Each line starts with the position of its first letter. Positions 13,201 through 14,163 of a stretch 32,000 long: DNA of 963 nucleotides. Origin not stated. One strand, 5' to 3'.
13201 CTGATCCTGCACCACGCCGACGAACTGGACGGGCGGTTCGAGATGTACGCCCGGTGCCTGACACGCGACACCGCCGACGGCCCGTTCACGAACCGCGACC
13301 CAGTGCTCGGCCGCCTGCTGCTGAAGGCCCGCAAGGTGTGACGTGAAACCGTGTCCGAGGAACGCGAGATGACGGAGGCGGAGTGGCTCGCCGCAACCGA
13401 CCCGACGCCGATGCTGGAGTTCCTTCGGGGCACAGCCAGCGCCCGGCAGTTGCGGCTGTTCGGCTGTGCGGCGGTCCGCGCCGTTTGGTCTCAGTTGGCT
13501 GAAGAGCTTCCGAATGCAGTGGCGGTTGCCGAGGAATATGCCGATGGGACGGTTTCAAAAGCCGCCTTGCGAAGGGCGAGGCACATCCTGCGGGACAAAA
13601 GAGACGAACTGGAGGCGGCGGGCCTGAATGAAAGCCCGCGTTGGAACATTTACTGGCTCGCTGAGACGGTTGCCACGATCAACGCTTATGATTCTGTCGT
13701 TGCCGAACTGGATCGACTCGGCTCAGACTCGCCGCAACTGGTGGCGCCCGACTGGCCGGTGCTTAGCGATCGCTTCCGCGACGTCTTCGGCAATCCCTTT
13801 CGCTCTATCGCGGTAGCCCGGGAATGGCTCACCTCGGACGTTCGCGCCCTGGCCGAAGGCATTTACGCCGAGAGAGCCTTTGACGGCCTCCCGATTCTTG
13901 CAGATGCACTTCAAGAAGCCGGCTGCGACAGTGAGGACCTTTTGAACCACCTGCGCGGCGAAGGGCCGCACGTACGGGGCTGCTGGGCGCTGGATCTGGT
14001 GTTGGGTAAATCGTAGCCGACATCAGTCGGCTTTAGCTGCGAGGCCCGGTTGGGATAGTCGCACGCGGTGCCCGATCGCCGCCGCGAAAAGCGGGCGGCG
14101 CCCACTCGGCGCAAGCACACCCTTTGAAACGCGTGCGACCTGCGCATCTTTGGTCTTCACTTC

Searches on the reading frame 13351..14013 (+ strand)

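Call 61: search_protein_families(library=ncbifam, proteins=[window:13351-14013:+], max_evalue=1)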
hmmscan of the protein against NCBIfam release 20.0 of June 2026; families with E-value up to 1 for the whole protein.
window:13351-14013:+ (221 aa): 1 family
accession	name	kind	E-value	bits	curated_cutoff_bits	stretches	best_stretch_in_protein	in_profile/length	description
NF010393.0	PRK13821.1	equivalog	0.045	12.7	576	0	21-66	59-98/323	thymidylate synthase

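Call 62: search_protein_families(library=pfam, proteins=[window:13351-14013:+], max_evalue=1)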
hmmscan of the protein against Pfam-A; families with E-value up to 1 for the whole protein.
window:13351-14013:+ (221 aa): 2 families
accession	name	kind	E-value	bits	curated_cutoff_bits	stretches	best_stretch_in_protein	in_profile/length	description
PF00634.23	BRCA2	-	0.14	12.1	20.3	1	67-82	14-29/29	BRCA2 repeat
PF25474.1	TPR_TmcB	-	0.24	11.8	27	1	16-59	16-59/125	TmcB, TPR repeats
